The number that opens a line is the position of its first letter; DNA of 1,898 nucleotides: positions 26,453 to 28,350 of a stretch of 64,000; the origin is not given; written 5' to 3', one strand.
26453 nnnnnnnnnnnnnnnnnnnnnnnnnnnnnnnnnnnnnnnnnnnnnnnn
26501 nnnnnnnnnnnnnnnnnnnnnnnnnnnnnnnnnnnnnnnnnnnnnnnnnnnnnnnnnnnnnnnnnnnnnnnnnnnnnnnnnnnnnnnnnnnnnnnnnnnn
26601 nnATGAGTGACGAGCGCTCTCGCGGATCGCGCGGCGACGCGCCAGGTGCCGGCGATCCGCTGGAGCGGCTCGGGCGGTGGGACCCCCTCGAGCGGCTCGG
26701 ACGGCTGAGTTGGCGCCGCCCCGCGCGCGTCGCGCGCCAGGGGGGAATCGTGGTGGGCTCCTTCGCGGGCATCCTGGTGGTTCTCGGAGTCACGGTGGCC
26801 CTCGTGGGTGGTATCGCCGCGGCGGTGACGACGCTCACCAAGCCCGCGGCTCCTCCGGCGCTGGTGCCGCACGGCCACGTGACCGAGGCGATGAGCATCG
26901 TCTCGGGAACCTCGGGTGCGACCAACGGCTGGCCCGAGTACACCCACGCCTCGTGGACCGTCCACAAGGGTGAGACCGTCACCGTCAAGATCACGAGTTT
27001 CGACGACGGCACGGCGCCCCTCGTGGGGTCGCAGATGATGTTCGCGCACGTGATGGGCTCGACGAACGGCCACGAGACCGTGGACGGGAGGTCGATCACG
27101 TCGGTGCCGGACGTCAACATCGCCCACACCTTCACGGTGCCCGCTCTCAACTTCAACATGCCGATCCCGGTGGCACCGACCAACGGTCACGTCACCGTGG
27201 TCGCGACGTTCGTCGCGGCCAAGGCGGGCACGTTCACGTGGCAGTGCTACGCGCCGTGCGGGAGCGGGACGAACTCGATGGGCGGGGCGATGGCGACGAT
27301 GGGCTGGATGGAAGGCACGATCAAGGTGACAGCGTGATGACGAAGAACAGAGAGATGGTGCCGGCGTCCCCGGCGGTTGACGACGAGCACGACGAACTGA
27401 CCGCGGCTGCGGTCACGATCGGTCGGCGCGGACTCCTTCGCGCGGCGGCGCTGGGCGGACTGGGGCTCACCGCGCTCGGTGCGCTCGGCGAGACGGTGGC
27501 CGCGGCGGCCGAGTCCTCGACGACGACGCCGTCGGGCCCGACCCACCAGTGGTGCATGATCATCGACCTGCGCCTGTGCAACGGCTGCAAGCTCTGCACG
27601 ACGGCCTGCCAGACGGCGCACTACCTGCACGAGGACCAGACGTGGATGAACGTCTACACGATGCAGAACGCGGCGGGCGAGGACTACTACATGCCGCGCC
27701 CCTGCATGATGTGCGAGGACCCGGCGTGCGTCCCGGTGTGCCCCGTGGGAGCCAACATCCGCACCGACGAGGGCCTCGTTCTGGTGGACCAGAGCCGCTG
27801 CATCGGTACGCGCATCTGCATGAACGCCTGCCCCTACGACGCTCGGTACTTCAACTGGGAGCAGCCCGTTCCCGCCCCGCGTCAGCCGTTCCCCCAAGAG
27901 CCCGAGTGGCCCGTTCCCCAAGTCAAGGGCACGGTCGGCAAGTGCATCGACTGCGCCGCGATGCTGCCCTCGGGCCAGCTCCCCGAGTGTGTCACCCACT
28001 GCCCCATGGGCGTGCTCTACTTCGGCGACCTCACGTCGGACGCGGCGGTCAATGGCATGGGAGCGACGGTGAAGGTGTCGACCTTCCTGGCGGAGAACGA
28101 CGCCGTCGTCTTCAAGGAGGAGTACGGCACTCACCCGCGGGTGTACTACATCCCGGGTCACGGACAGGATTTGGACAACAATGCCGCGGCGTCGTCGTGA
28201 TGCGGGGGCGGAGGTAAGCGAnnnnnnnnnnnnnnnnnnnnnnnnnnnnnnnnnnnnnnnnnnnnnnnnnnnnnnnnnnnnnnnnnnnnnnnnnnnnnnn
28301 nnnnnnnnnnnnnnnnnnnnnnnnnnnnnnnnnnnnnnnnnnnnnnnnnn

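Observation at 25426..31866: Candidate new respiratory complex: ACIII-like quinol module wired to three copper proteins instead of c-type cytochromes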

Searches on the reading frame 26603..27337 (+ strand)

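Call 7: search_protein_families(library=pfam, proteins=[window:26603-27337:+], max_evalue=0.1)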
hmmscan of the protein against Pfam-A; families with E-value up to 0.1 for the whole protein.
window:26603-27337:+ (244 aa): 1 family
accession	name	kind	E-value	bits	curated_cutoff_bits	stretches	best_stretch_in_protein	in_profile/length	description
PF00116.26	COX2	-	0.084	13.2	22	0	170-226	62-113/120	Cytochrome C oxidase subunit II, periplasmic domain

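Call 8: search_protein_families(library=ncbifam, proteins=[window:26603-27337:+], max_evalue=0.1)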
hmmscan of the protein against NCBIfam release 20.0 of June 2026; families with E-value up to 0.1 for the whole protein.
window:26603-27337:+ (244 aa): 3 families
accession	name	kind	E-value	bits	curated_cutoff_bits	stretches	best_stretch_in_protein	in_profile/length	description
TIGR02866.1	CoxB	equivalog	0.00099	18.7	147.7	1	172-230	136-189/202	cytochrome c oxidase subunit II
TIGR04244.1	nitrous_NosZ_RR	equivalog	0.0082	14.7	625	0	171-226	569-620/627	TAT-dependent nitrous-oxide reductase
NF052460.1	L-NosZ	equivalog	0.023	13.2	700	1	164-226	415-472/480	clade III lactonase-type nitrous-oxide reductase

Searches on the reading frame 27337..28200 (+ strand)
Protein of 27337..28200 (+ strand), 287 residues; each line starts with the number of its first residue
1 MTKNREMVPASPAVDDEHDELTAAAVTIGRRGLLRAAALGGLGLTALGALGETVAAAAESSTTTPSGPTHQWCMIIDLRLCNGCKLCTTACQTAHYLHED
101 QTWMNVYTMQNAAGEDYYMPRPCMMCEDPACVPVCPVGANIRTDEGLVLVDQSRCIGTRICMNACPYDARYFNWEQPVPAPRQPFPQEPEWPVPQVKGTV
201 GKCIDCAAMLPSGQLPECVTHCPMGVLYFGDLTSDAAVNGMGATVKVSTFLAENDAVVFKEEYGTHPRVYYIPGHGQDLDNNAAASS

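Call 7: search_protein_families(library=pfam, proteins=[window:27337-28200:+], max_evalue=0.1)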
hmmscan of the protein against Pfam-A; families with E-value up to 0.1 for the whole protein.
window:27337-28200:+ (287 aa): 11 families
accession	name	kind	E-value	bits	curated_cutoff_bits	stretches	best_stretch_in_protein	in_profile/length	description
PF13247.11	Fer4_11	-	2e-17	63.7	26.2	2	117-176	4-65/100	4Fe-4S dicluster domain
PF12838.12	Fer4_7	-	8.5e-12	45.8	27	3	154-226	1-52/52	4Fe-4S dicluster domain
PF13237.11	Fer4_10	-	3.2e-10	40.2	25.5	3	74-136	2-53/53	4Fe-4S dicluster domain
PF13187.11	Fer4_9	-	5e-10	39.7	27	3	81-138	2-50/52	4Fe-4S dicluster domain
PF12797.12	Fer4_2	-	2.1e-07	30.9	24.5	2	148-167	3-22/22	4Fe-4S binding domain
PF00037.32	Fer4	-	2.5e-07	30.7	21.1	2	149-170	2-23/24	4Fe-4S binding domain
PF12837.12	Fer4_6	-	4.7e-07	29.9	25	1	148-169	2-23/24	4Fe-4S binding domain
PF13183.11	Fer4_8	-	1.5e-06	29.1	27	2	153-226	3-68/68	4Fe-4S dicluster domain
PF12800.12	Fer4_4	-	0.00014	22.3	24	1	153-168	2-17/17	4Fe-4S binding domain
PF13534.11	Fer4_17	-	0.0014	19.6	22.2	0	154-226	1-60/61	4Fe-4S dicluster domain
PF12798.12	Fer4_3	-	0.005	18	27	0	155-169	1-15/15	4Fe-4S binding domain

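Call 8: search_protein_families(library=ncbifam, proteins=[window:27337-28200:+], max_evalue=0.1)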
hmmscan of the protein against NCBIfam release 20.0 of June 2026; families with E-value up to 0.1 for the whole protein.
window:27337-28200:+ (287 aa): 56 families (the best 25 are shown)
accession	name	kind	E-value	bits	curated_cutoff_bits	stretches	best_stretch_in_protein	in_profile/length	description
NF045797.1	DsrO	equivalog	2.6e-48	164.5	200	1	29-272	4-234/235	sulfate reduction electron transfer complex DsrMKJOP subunit DsrO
NF011569.0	PRK14993.1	equivalog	1.1e-34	120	416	2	64-175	36-152/244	tetrathionate reductase subunit TtrB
NF041782.1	mnquin_red_QrcC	equivalog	6.2e-31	107.9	400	1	72-273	1-226/239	menaquinone reductase iron-sulfur cluster-binding subunit QrcC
NF041715.1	arsenate_red_ArrB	equivalog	1.3e-30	106.7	450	2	72-177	3-111/233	arsenate respiratory reductase iron-sulfur subunit ArrB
TIGR03149.1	cyt_nit_nrfC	equivalog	2.2e-27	95.9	377.6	2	47-175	11-147/225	cytochrome c nitrite reductase Fe-S protein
TIGR02951.1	DMSO_dmsB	equivalog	2.1e-26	92.9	214.1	2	73-176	3-118/161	DMSO/selenate family reductase complex B subunit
TIGR03478.1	DMSO_red_II_bet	subfamily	1.2e-25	90.1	480.7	3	117-174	125-183/321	DMSO reductase family type II enzyme, iron-sulfur subunit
NF008134.0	PRK10882.1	equivalog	1.2e-24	87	263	2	115-180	105-171/329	hydrogenase 2 operon protein HybA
NF042979.1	EthbenzDh_ebdB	equivalog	3e-22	79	740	2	117-173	147-204/354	ethylbenzene dehydrogenase subunit beta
NF045715.1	sulf_resp_HmcB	equivalog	2.3e-21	76.2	420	1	39-231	6-197/307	sulfate respiration complex iron-sulfur protein HmcB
NF038355.1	FDH3_beta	equivalog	2e-18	67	240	1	74-175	5-106/180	formate dehydrogenase FDH3 subunit beta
TIGR01660.1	narH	equivalog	6.6e-15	54.5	524.05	1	117-175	177-236/492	nitrate reductase subunit beta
TIGR01582.1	FDH-beta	equivalog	4.2e-14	52.3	334.7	2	122-170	92-141/283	formate dehydrogenase subunit beta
NF007658.0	PRK10330.1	equivalog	2e-13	50.2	260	1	74-171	5-105/181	electron transport protein HydN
NF009408.0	PRK12769.1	equivalog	4.1e-13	48.3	1003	1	75-254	6-166/659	formate-dependent uric acid utilization protein AegA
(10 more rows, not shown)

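Call 37: search_solved_structures(query=window:27337-28200:+, max_evalue=1e-10, show_alignments=2)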
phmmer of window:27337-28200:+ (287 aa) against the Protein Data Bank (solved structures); distinct sequences matched with E-value up to 1e-10: 16.
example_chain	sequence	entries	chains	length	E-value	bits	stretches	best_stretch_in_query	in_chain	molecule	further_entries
2vpw_B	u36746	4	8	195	2.3e-28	102.5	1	71-173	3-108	NRFC PROTEIN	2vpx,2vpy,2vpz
6cz7_B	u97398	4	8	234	6e-25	91.2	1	74-177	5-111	4Fe-4S ferredoxin, iron-sulfur binding domain protein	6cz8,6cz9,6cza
2ivf_B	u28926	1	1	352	5.8e-22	81.4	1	117-276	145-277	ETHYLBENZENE DEHYDROGENASE BETA-SUBUNIT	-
6f0k_B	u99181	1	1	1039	2.2e-19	73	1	70-215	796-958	Fe-S-cluster-containing hydrogenase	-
8k9e_B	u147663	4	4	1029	1.2e-17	67.3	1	70-213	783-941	Fe-S-cluster-containing hydrogenase components 1-like protein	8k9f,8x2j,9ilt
1q16_B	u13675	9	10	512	4.3e-17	65.4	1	117-175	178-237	Respiratory nitrate reductase 1 beta chain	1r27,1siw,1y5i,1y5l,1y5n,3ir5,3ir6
7z0s_B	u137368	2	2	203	7.8e-17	64.6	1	74-240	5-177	Formate hydrogenlyase subunit 2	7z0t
4ydd_B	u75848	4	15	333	1.6e-16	63.5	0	116-173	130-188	DMSO reductase family type II enzyme, iron-sulfur subunit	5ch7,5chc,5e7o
6lod_B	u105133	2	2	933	1.7e-16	63.5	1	70-186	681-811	Fe-S-cluster-containing hydrogenase components 1-like protein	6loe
1y4z_B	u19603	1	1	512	1.9e-16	63.3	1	117-175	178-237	Respiratory nitrate reductase 1 beta chain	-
3egw_B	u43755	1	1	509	2.1e-16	63.2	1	117-176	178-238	Respiratory nitrate reductase 1 beta chain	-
9mqx_E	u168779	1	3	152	5.7e-14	55.2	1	74-178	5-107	Fe-S-cluster-containing hydrogenase subunit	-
7b04_A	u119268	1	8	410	2.3e-13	53.2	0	116-170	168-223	Nitrite oxidoreductase subunit B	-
4v4c_B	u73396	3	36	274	1.8e-12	50.3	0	70-179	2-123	Pyrogallol hydroxytransferase small subunit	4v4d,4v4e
7qv7_A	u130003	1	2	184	3.4e-12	49.4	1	74-230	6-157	Hydrogen dependent carbon dioxide reductase subunit HycB3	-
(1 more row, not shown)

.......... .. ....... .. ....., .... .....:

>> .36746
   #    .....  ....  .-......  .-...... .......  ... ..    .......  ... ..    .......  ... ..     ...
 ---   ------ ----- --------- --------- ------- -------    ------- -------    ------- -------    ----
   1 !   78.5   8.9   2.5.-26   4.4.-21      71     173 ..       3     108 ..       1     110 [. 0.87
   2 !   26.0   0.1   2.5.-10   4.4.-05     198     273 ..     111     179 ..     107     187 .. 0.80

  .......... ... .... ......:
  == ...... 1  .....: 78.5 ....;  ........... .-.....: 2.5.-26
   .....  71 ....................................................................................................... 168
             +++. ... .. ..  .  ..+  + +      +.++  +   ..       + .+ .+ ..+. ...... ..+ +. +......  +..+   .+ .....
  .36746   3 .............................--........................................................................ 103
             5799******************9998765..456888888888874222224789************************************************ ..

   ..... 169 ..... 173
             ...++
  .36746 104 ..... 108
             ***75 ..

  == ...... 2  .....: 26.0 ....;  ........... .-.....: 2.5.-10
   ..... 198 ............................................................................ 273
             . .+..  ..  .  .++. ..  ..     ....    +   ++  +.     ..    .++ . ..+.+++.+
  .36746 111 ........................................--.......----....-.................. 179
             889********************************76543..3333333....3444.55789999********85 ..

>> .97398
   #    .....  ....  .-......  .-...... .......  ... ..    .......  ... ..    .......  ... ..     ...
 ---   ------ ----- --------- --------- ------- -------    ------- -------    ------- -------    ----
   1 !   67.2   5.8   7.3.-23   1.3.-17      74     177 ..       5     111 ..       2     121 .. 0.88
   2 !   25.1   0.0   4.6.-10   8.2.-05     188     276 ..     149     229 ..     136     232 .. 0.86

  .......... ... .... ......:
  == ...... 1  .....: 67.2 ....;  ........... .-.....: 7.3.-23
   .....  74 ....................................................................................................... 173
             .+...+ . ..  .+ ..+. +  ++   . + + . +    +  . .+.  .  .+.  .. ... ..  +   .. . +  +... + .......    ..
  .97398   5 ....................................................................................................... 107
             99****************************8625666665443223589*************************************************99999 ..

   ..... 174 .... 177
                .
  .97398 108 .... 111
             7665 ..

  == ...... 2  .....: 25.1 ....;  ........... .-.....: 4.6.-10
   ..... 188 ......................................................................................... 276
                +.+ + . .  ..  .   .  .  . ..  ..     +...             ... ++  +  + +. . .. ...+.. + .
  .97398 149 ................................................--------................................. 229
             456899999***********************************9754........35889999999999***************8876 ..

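Call 65: search_solved_structures(query=window:27337-28200:+, max_evalue=1e-15, show_alignments=5)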
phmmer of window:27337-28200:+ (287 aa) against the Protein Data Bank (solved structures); distinct sequences matched with E-value up to 1e-15: 11.
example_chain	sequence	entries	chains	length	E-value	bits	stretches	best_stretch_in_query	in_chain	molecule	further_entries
2vpw_B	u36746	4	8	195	2.3e-28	102.5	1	71-173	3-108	NRFC PROTEIN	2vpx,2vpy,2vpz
6cz7_B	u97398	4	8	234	6e-25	91.2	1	74-177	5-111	4Fe-4S ferredoxin, iron-sulfur binding domain protein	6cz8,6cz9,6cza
2ivf_B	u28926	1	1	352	5.8e-22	81.4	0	117-276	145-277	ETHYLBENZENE DEHYDROGENASE BETA-SUBUNIT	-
6f0k_B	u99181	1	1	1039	2.2e-19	73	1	70-215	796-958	Fe-S-cluster-containing hydrogenase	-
8k9e_B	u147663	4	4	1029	1.2e-17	67.3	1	70-213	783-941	Fe-S-cluster-containing hydrogenase components 1-like protein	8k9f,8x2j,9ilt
1q16_B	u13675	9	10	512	4.3e-17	65.4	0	117-175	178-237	Respiratory nitrate reductase 1 beta chain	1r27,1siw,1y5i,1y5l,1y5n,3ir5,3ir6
7z0s_B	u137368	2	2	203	7.8e-17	64.6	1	74-240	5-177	Formate hydrogenlyase subunit 2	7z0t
4ydd_B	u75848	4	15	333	1.6e-16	63.5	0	116-173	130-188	DMSO reductase family type II enzyme, iron-sulfur subunit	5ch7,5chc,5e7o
6lod_B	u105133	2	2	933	1.7e-16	63.5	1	70-186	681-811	Fe-S-cluster-containing hydrogenase components 1-like protein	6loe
1y4z_B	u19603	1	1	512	1.9e-16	63.3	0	117-175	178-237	Respiratory nitrate reductase 1 beta chain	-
3egw_B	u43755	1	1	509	2.1e-16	63.2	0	117-176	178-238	Respiratory nitrate reductase 1 beta chain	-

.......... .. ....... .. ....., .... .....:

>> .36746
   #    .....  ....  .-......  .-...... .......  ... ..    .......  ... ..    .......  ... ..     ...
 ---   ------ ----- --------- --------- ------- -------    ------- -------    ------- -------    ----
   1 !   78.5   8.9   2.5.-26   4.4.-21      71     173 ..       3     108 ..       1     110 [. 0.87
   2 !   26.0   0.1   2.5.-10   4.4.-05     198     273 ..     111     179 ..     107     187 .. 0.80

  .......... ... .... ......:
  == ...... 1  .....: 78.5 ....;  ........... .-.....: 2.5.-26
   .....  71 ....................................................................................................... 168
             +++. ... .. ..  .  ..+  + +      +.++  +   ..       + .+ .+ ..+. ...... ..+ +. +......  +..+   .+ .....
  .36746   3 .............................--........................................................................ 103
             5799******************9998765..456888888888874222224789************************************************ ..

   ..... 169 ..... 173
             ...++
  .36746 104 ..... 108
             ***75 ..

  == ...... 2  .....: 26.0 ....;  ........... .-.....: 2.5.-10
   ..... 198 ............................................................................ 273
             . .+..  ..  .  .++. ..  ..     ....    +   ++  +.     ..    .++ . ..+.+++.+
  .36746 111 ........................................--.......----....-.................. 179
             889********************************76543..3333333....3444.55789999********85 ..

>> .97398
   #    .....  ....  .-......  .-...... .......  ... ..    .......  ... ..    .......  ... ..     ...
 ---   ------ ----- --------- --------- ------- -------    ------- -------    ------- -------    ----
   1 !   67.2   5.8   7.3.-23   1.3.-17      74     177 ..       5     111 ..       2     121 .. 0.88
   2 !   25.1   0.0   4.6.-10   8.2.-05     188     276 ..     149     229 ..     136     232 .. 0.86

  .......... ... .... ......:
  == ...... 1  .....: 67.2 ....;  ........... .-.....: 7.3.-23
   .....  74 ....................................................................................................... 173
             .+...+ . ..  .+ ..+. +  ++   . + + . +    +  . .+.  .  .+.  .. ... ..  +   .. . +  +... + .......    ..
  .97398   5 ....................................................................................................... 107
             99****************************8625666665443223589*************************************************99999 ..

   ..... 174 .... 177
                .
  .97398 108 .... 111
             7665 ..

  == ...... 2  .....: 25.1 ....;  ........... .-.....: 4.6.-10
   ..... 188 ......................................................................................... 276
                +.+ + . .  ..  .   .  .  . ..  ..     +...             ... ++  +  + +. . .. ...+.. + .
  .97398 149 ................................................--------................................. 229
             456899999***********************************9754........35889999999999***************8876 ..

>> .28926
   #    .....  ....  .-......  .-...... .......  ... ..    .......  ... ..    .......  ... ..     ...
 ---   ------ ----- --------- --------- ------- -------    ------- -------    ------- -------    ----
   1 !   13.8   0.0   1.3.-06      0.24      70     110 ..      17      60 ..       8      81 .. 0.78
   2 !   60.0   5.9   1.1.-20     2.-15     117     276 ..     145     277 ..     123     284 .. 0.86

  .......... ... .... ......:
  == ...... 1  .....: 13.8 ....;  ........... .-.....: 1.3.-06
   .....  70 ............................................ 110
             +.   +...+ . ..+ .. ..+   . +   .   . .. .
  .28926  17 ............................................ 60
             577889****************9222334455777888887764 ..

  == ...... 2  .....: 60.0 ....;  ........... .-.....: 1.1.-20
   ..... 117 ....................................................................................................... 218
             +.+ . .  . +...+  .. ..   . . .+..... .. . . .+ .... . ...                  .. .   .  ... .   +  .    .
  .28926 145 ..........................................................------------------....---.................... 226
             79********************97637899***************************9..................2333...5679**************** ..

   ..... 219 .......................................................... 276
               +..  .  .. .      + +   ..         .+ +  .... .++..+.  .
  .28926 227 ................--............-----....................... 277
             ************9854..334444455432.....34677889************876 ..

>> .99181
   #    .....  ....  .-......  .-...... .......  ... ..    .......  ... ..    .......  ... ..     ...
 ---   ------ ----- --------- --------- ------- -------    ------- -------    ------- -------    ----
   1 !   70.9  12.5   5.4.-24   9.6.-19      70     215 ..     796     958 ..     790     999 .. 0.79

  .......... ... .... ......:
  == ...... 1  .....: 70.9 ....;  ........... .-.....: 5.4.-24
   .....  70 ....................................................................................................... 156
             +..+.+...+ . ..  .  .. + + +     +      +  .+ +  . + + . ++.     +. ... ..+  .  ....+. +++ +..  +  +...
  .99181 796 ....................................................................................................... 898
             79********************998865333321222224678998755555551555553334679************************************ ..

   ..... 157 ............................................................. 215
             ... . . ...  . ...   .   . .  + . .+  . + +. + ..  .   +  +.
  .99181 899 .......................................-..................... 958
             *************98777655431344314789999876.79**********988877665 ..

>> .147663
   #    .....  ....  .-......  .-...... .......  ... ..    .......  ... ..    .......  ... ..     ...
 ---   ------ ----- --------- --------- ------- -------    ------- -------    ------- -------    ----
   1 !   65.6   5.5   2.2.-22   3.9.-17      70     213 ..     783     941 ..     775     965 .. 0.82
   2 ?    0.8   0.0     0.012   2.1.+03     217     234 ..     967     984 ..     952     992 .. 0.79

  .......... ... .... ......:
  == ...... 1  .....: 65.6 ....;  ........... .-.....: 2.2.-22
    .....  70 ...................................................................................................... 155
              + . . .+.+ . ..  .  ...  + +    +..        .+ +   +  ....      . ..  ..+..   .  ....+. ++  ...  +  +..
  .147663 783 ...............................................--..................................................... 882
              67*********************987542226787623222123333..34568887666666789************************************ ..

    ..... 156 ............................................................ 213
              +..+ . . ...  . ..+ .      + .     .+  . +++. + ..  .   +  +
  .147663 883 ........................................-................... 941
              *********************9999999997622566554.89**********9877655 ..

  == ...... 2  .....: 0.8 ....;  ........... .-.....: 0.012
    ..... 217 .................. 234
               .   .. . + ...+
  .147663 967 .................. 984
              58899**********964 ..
